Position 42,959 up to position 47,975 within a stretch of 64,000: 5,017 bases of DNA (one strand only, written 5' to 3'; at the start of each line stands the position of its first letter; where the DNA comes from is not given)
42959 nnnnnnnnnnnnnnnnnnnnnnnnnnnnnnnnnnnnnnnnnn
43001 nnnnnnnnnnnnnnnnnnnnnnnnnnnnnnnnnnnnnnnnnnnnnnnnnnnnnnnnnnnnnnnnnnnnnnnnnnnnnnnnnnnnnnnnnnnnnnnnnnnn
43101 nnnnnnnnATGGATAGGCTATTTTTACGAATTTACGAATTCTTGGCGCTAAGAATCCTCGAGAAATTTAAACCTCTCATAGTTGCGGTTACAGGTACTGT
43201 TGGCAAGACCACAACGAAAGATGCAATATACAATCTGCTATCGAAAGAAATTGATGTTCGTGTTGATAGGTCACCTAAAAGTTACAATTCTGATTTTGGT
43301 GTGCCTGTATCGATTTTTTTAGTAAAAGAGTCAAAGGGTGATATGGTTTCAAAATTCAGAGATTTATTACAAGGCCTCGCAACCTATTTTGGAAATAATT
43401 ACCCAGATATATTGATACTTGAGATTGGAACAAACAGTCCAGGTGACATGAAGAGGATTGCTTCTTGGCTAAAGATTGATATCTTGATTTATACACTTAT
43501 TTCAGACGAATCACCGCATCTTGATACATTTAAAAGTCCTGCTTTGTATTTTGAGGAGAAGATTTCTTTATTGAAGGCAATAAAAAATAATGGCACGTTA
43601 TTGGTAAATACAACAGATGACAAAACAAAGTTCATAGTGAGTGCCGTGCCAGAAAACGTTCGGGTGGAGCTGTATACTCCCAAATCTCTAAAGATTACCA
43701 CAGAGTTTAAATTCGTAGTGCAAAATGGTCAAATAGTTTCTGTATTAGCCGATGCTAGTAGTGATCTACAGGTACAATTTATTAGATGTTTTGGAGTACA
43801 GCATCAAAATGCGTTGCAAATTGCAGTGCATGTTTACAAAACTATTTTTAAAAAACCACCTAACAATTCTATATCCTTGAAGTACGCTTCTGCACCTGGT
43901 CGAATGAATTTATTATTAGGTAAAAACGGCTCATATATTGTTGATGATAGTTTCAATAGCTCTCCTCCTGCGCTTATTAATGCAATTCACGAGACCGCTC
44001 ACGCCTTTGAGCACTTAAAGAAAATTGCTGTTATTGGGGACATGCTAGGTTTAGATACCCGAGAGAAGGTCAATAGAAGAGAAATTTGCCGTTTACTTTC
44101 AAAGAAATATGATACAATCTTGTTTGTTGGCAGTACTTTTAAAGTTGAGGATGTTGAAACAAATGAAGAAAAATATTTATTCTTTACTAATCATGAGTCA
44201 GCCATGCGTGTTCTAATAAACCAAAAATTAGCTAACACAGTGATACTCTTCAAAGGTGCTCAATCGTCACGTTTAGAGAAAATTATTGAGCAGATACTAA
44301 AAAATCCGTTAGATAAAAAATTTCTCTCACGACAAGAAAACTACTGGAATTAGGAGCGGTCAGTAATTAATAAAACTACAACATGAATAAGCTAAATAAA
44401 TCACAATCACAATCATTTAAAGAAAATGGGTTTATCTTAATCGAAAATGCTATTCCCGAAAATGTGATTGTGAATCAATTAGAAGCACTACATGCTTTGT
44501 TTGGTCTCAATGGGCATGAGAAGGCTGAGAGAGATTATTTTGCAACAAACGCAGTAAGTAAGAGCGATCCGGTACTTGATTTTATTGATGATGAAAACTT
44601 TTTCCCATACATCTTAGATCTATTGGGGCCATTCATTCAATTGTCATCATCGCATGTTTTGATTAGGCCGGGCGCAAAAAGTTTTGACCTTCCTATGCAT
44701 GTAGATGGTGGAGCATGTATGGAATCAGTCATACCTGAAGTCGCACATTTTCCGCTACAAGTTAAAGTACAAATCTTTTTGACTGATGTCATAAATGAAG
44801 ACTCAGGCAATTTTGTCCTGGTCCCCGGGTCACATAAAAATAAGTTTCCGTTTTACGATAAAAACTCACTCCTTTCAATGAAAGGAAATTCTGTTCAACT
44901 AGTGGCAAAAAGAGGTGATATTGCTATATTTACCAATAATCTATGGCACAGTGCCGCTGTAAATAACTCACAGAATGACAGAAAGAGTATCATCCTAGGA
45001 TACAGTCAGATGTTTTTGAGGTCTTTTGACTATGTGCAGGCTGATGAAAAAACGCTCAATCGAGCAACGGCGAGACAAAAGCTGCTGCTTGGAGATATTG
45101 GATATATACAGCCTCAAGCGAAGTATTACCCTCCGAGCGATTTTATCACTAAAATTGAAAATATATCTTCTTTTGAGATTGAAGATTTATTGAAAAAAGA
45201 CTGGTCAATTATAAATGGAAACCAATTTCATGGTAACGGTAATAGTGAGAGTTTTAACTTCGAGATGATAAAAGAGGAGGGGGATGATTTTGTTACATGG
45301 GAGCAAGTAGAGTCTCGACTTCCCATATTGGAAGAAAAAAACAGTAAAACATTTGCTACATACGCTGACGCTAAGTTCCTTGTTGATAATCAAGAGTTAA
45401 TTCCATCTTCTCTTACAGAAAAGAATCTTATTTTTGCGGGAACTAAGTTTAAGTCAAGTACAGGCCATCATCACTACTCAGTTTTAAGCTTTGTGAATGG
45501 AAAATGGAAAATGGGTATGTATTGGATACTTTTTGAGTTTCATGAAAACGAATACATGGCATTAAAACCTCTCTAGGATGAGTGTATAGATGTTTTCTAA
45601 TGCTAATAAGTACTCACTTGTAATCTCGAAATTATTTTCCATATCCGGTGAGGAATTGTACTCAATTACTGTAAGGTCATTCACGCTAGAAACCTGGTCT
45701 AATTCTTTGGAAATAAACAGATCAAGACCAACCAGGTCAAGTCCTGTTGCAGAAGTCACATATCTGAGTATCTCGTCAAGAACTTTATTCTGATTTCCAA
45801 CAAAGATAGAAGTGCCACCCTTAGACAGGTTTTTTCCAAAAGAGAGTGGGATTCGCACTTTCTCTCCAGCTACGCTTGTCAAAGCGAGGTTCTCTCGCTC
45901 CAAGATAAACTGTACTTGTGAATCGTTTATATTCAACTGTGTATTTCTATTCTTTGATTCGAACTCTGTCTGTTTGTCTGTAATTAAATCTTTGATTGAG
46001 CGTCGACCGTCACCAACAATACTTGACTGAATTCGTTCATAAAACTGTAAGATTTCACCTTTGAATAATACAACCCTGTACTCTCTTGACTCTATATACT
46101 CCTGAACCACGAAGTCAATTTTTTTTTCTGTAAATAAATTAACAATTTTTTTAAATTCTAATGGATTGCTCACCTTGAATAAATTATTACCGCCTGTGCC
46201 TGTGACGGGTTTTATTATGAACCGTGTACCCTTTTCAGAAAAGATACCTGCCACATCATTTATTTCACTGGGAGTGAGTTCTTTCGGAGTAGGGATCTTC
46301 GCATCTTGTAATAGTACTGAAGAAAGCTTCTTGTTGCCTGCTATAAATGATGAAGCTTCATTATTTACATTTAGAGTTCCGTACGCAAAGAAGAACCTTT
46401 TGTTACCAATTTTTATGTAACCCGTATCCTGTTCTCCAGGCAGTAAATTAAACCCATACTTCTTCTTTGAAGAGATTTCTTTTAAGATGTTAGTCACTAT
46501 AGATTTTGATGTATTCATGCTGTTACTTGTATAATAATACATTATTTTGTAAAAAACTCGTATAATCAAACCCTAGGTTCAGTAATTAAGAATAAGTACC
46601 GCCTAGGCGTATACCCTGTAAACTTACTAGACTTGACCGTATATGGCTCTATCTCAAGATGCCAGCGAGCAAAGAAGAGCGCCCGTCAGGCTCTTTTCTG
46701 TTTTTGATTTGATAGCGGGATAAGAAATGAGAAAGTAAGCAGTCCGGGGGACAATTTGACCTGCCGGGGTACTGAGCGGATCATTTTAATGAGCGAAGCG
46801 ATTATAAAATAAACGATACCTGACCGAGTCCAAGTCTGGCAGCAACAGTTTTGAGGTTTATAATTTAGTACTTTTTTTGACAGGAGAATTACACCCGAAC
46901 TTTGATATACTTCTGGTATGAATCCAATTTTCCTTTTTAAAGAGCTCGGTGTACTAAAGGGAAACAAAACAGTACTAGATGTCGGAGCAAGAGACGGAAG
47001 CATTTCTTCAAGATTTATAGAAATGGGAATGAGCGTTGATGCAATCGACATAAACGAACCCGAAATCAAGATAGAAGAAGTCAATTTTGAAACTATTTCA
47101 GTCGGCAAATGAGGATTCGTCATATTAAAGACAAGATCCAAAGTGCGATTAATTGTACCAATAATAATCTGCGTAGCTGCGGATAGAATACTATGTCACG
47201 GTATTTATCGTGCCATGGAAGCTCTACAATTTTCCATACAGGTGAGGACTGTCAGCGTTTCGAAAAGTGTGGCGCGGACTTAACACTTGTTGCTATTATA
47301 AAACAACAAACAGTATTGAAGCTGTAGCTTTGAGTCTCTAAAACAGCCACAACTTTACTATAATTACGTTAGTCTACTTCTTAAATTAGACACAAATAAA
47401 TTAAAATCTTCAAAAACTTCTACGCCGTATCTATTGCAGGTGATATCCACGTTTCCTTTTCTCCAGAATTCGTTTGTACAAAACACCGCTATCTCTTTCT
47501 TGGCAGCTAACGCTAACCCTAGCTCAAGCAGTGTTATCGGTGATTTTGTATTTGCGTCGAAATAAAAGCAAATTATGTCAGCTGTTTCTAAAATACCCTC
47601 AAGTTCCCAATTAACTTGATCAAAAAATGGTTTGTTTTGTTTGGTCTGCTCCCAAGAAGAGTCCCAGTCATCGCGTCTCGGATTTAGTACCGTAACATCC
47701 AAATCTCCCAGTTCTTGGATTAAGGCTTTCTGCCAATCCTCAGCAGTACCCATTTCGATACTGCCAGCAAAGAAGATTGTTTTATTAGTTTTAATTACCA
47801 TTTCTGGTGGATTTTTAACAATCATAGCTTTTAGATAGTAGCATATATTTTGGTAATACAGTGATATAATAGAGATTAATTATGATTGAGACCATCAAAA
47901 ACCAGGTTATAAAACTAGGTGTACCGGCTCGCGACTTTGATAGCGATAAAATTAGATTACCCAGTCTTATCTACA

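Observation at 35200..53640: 18 kb low-GC island with ProRS, Ddl, a Mur ligase, an ATP-grasp ligase and a DNPH1/MilB-like N-glycosidase: candidate biosynthetic cluster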

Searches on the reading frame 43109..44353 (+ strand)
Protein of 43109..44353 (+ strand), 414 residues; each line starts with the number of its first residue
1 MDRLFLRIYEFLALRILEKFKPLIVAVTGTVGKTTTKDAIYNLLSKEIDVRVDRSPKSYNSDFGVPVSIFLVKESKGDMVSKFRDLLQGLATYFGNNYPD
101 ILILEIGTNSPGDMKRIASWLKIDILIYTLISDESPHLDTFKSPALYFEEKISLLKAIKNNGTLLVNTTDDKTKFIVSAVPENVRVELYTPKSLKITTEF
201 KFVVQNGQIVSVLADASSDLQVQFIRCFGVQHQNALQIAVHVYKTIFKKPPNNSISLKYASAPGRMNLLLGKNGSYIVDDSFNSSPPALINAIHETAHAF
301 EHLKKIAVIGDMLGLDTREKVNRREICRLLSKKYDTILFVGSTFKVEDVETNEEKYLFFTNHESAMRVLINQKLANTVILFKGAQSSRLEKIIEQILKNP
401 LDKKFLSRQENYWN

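Call 4: search_protein_families(library=pfam, proteins=[window:43109-44353:+], max_evalue=0.01)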
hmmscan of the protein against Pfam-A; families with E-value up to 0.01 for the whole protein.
window:43109-44353:+ (414 aa): 2 families
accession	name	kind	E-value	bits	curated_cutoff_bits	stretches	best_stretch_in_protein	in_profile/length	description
PF08245.18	Mur_ligase_M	-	5e-18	66.2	24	1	27-199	1-157/200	Mur ligase middle domain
PF02875.26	Mur_ligase_C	-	4.7e-11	44.1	28.4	1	264-384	1-126/127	Mur ligase, glutamate ligase domain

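Call 25: search_protein_families(library=ncbifam, proteins=[window:43109-44353:+], max_evalue=0.01)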
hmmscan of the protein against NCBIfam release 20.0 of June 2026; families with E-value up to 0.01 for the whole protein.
window:43109-44353:+ (414 aa): 18 families
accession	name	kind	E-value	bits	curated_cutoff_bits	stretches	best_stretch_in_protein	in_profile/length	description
TIGR01143.1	murF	subfamily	7.1e-49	166.9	288.6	2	100-395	127-417/418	UDP-N-acetylmuramoyl-tripeptide--D-alanyl-D-alanine ligase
NF008897.0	PRK11930.1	equivalog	6.9e-36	123.6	804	2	100-398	160-455/822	bifunctional UDP-N-acetylmuramoyl-tripeptide:D-alanyl-D-alanine ligase/alanine racemase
NF008896.0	PRK11929.1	equivalog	1.1e-34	119.5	1023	2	101-398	658-958/965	bifunctional UDP-N-acetylmuramoyl-L-alanyl-D-glutamate--2,6-diaminopimelate ligase MurE/UDP-N-acetylmuramoyl-tripeptide--D-alanyl-D-alanine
NF010693.0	PRK14093.1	equivalog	2.5e-19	69.3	544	2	103-399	164-467/479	UDP-N-acetylmuramoylalanyl-D-glutamyl-2,6-diaminopimelate--D-alanyl-D-alanine ligase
TIGR01087.1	murD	equivalog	3.7e-14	52.7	211.95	2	124-381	171-415/441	UDP-N-acetylmuramoyl-L-alanine--D-glutamate ligase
NF001126.0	PRK00139.1-4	equivalog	2.1e-11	43.1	373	1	23-310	105-375/486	UDP-N-acetylmuramoyl-L-alanyl-D-glutamate--2,6-diaminopimelate ligase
NF008041.0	PRK10773.1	equivalog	1.2e-09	37.4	551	1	136-396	187-447/453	UDP-N-acetylmuramoyl-tripeptide--D-alanyl-D-alanine ligase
TIGR01085.1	murE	subfamily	2.5e-08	33.3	257.3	1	121-310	176-365/472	UDP-N-acetylmuramyl-tripeptide synthetase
NF001124.0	PRK00139.1-2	equivalog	3.3e-08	32.7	476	1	124-310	200-384/500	UDP-N-acetylmuramoyl-L-alanyl-D-glutamate--2,6-diaminopimelate ligase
NF010628.0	PRK14022.1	equivalog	9.9e-07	27.8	536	1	24-339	113-401/483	UDP-N-acetylmuramoyl-L-alanyl-D-glutamate--L-lysine ligase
NF053645.1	pMurC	equivalog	3.5e-06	26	560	1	100-180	156-234/492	pseudomurein biosynthesis peptide ligase pMurC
NF033197.0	F430_CfbE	equivalog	3.1e-05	23.1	250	0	20-48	97-125/430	coenzyme F430 synthase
TIGR02068.2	cya_phycin_syn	equivalog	5.6e-05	21.3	850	0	24-46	481-503/862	cyanophycin synthetase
NF010623.0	PRK14016.1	subfamily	0.00018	19.8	877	0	256-339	715-792/871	cyanophycin synthetase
NF053648.1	pMurE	equivalog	0.00021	20.2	600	0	24-46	100-122/464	pseudomurein biosynthesis peptide ligase pMurE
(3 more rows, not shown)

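Call 33: search_solved_structures(query=window:43109-44353:+, max_evalue=0.001, show_alignments=1)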
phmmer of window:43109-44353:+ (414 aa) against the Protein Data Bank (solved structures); distinct sequences matched with E-value up to 0.001: 7.
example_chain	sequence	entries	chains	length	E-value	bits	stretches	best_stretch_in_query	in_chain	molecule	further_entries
3zl8_A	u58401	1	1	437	7.2e-21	77.6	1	12-406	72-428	UDP-N-ACETYLMURAMOYL-TRIPEPTIDE--D-ALANYL-D-ALANINE LIGASE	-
3zm5_A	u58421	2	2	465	1.4e-10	43.7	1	6-74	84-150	UDP-N-ACETYLMURAMOYL-TRIPEPTIDE--D-ALANYL-D-ALANINE LIGASE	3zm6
2am1_A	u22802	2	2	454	2.3e-10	43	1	6-74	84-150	UDP-N-acetylmuramoylalanine-D-glutamyl-lysine-D-alanyl-D-alanine ligase, MurF protein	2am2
4cvk_A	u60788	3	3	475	2.4e-09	39.6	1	102-396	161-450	UDP-N-acetylmuramoyl-tripeptide--D-alanyl-D-alanine ligase | UDP-N-ACETYLMURAMOYL-TRIPEPTIDE--D-ALANYL-D- ALANINE LIGASE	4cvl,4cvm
4ziy_A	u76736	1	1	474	1.3e-07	34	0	21-81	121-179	UDP-N-acetylmuramoyl-tripeptide--D-alanyl-D-alanine ligase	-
4qdi_A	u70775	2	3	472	2.2e-07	33.2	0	21-83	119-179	UDP-N-acetylmuramoyl-tripeptide--D-alanyl-D-alanine ligase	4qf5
1gg4_A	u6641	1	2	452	4e-06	29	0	100-399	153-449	UDP-N-ACETYLMURAMOYLALANYL-D-GLUTAMYL-2,6-DIAMINOPIMELATE-D-ALANYL-D-ALANYL LIGASE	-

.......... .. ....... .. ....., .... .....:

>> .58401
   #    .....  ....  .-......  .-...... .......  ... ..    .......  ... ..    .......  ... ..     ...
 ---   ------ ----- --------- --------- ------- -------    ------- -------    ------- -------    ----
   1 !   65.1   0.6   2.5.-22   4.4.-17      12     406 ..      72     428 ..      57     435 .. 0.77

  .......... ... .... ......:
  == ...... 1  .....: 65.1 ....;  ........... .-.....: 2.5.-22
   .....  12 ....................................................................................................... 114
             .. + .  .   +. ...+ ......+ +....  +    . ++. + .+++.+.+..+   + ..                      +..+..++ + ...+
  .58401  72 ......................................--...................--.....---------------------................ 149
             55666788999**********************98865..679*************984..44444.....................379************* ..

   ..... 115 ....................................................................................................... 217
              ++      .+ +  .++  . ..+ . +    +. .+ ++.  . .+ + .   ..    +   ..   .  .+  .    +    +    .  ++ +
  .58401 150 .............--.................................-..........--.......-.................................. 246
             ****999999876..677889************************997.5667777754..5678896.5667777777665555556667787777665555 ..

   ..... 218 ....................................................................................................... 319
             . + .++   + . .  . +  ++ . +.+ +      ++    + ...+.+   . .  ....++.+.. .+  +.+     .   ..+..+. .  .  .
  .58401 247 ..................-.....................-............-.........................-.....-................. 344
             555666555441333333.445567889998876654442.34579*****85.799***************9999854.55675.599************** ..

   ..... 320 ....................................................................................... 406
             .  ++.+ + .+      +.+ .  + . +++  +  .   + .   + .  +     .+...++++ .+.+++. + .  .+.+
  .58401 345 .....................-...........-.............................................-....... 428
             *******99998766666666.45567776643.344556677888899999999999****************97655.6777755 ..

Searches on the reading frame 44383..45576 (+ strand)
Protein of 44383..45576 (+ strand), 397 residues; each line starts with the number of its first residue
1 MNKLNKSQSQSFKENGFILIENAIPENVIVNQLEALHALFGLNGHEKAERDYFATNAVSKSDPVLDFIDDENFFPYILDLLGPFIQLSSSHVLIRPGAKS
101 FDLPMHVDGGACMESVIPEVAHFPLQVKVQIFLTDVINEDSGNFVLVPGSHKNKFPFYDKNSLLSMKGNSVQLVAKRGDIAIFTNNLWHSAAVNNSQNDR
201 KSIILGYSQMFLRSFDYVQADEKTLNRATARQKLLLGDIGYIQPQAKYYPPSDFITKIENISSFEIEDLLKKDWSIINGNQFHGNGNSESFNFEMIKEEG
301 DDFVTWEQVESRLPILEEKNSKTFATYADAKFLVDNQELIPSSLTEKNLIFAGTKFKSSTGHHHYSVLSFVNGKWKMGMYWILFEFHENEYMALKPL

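Call 4: search_protein_families(library=pfam, proteins=[window:44383-45576:+], max_evalue=0.01)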
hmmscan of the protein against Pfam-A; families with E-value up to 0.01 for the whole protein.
window:44383-45576:+ (397 aa): 2 families
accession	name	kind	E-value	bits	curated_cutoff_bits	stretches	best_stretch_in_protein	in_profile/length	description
PF05721.19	PhyH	-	1e-12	49.2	22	1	12-201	1-212/213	Phytanoyl-CoA dioxygenase (PhyH)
PF13759.12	2OG-FeII_Oxy_5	-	0.0099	16.7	27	0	168-203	63-98/101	Putative 2OG-Fe(II) oxygenase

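Call 25: search_protein_families(library=ncbifam, proteins=[window:44383-45576:+], max_evalue=0.01)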
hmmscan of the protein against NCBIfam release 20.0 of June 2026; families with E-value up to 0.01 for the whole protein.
window:44383-45576:+ (397 aa): 3 families
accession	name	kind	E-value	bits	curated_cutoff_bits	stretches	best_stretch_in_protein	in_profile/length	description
TIGR04436.1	SpoChoClust_3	subfamily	4.3e-05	22.9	200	1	126-207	118-200/300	putative 2OG-Fe(II) oxygenase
TIGR02408.1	ectoine_ThpD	equivalog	0.00017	21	336.5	1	3-154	16-172/277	ectoine hydroxylase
TIGR01762.1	chlorin-enz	subfamily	0.00025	20.4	226.3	0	169-227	207-262/288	chlorinating enzyme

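Call 28: search_protein_families(library=phrogs, proteins=[window:44383-45576:+], max_evalue=0.01)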
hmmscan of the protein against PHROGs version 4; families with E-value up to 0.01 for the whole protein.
window:44383-45576:+ (397 aa): 1 family
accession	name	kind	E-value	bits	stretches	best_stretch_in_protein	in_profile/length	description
phrog_81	-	moron, auxiliary metabolic gene and host takeover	0.0018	18.9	1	152-203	175-233/283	2OG-Fe(II) oxygenase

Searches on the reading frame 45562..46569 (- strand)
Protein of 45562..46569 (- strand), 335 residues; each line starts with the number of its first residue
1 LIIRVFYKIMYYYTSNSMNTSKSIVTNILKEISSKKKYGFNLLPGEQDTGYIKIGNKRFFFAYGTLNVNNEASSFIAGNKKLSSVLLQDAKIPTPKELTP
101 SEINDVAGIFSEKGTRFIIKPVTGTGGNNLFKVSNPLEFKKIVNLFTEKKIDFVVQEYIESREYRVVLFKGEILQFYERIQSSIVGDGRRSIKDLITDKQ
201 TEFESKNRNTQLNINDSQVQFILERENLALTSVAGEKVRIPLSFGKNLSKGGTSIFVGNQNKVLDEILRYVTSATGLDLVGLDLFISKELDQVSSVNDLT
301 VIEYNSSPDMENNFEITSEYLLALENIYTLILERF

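Call 4: search_protein_families(library=pfam, proteins=[window:45562-46569:-], max_evalue=0.01)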
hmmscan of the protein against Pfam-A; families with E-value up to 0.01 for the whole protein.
window:45562-46569:- (335 aa): 5 families
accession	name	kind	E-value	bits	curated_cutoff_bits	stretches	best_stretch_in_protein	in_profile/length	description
PF02655.19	ATP-grasp_3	-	3.3e-08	34.2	23.2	1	78-168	2-78/160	ATP-grasp domain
PF08443.16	RimK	-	4.1e-08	33.5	21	1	78-181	2-107/188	RimK-like ATP-grasp domain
PF02955.21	GSH-S_ATP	-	4.4e-08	33.2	23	1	97-193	15-114/175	Prokaryotic glutathione synthetase, ATP-grasp domain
PF14397.11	ATPgrasp_ST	-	0.0025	17.5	31.4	0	67-135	9-81/278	Sugar-transfer associated ATP-grasp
PF03133.20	TTL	-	0.0059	16.3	20.1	0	100-160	51-107/292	Tubulin-tyrosine ligase family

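Call 25: search_protein_families(library=ncbifam, proteins=[window:45562-46569:-], max_evalue=0.01)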
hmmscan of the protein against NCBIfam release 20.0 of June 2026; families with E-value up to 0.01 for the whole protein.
window:45562-46569:- (335 aa): 20 families
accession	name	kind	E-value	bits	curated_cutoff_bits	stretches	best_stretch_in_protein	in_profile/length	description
TIGR02068.2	cya_phycin_syn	equivalog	4.4e-31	107.7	850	1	75-308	209-446/862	cyanophycin synthetase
NF002688.0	PRK02471.1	equivalog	1.2e-21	76.8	425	1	69-310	479-729/756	bifunctional glutamate--cysteine ligase GshA/glutathione synthetase GshB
NF010623.0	PRK14016.1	subfamily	1.9e-21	75.9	877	1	75-310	210-449/871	cyanophycin synthetase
TIGR00768.1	rimK_fam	subfamily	3e-17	62.9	143.4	1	58-182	66-196/276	RimK family alpha-L-glutamate ligase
NF040720.1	MptN_Meth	equivalog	4.1e-16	58.9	350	1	62-179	84-205/291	tetrahydromethanopterin:alpha-L-glutamate ligase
TIGR03103.1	trio_acet_GNAT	equivalog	2.1e-12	46.4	569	1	76-312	294-526/547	N-acetylglutaminylglutamine synthetase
TIGR01435.1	glu_cys_lig_rel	equivalog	2.4e-11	42.6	656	1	70-311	460-698/719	bifunctional glutamate--cysteine ligase/glutathione synthetase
TIGR02144.1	LysX_arch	equivalog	3.5e-10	39.5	275.6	1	61-181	69-195/281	lysine biosynthesis protein LysX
NF009402.0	PRK12767.1-1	equivalog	6.9e-09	35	218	1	31-167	67-203/329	carbamoyl phosphate synthase-like protein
NF003573.0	PRK05246.1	equivalog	3.4e-08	32.6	272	1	68-182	112-228/316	glutathione synthase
NF009110.0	PRK12458.1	subfamily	3.3e-07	29.6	408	1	64-174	120-232/349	glutathione synthetase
TIGR01380.1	glut_syn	equivalog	1.1e-06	27.9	299.05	1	70-182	113-227/312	glutathione synthase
NF009403.0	PRK12767.1-2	equivalog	5.3e-06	25.8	286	1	76-179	104-207/342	carbamoyl phosphate synthase-like protein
NF002378.0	PRK01372.1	subfamily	2.3e-05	23.3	243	1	72-177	93-197/305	D-alanine--D-alanine ligase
NF009405.0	PRK12767.1-4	equivalog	3.1e-05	23.1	390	1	75-167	108-193/320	carbamoyl phosphate synthase-like protein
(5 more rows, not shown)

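Call 28: search_protein_families(library=phrogs, proteins=[window:45562-46569:-], max_evalue=0.01)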
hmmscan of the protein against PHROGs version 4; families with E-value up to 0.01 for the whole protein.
window:45562-46569:- (335 aa): 0 families

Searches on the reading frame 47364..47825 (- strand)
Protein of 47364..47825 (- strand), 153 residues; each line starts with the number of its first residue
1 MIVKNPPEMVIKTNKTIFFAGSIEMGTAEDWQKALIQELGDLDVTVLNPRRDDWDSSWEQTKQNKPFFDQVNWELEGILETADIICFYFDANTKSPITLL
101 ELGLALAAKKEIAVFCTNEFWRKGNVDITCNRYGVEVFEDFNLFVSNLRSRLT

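Call 5: search_protein_families(library=pfam, proteins=[window:47364-47825:-], max_evalue=0.01)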
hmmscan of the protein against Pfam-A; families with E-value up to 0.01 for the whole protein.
window:47364-47825:- (153 aa): 2 families
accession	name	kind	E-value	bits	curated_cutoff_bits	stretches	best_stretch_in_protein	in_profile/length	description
PF15891.11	Nuc_deoxyri_tr2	-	3.6e-32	111.3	30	1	15-119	2-104/105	Nucleoside 2-deoxyribosyltransferase like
PF05014.21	Nuc_deoxyrib_tr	-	3e-06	27.8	28.8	1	17-119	1-100/117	Nucleoside 2-deoxyribosyltransferase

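Call 27: search_protein_families(library=padloc, proteins=[window:47364-47825:-], max_evalue=0.01)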
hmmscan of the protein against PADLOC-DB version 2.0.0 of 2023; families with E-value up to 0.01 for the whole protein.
window:47364-47825:- (153 aa): 0 families

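Call 28: search_protein_families(library=phrogs, proteins=[window:47364-47825:-], max_evalue=0.01)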
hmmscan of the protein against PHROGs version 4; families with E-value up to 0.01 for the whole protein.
window:47364-47825:- (153 aa): 1 family
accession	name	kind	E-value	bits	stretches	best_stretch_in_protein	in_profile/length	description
phrog_30579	-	unknown function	2.3e-49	168.3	1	14-152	17-156/164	-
